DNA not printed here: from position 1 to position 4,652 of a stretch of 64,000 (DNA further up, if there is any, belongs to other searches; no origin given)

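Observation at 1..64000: Three tandem paralogous giant genes (21,184 codons in-window) fill the window, forming a dedicated giant-fibre gene cassette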

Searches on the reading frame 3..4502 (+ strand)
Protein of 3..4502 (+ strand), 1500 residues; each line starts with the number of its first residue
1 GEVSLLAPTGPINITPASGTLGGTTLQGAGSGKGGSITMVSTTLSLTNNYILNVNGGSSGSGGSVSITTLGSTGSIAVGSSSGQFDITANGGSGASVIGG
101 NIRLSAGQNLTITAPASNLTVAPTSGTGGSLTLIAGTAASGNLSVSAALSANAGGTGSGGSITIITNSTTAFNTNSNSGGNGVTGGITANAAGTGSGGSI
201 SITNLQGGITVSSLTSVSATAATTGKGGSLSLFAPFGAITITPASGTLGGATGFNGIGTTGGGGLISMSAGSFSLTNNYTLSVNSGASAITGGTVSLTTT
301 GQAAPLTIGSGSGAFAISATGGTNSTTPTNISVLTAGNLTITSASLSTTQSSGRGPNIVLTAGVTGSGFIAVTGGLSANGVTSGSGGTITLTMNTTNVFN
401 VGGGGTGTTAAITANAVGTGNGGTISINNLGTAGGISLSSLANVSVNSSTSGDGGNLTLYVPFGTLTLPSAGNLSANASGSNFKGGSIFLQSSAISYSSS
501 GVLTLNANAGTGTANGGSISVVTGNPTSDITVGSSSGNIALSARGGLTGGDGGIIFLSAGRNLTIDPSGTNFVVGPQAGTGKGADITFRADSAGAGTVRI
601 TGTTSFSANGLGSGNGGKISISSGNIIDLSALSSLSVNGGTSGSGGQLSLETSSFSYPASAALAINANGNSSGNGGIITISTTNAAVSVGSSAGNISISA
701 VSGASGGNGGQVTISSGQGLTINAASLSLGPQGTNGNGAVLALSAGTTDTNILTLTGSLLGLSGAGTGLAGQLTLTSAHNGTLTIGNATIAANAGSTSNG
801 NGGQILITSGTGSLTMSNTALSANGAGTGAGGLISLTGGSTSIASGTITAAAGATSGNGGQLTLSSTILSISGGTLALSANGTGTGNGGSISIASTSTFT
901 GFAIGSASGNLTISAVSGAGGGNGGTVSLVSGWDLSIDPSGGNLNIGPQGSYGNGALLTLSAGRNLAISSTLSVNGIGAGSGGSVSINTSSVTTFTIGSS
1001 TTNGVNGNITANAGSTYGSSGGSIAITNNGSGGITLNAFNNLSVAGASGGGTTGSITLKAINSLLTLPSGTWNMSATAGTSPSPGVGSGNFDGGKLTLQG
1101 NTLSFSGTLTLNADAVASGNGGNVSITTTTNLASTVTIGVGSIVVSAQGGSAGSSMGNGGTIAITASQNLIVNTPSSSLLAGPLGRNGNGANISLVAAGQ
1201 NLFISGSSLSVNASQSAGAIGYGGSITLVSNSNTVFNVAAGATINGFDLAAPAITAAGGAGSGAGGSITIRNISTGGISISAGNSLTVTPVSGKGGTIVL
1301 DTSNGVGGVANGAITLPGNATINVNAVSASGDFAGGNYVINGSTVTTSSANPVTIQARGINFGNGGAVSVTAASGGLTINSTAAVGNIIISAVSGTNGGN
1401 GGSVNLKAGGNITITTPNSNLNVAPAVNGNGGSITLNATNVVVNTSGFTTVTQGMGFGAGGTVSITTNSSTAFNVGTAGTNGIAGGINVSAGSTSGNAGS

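Call 7: search_protein_families(library=pfam, proteins=[window:3-4502:+], max_evalue=0.1)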
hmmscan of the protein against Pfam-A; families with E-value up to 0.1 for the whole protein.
window:3-4502:+ (1500 aa): 0 families
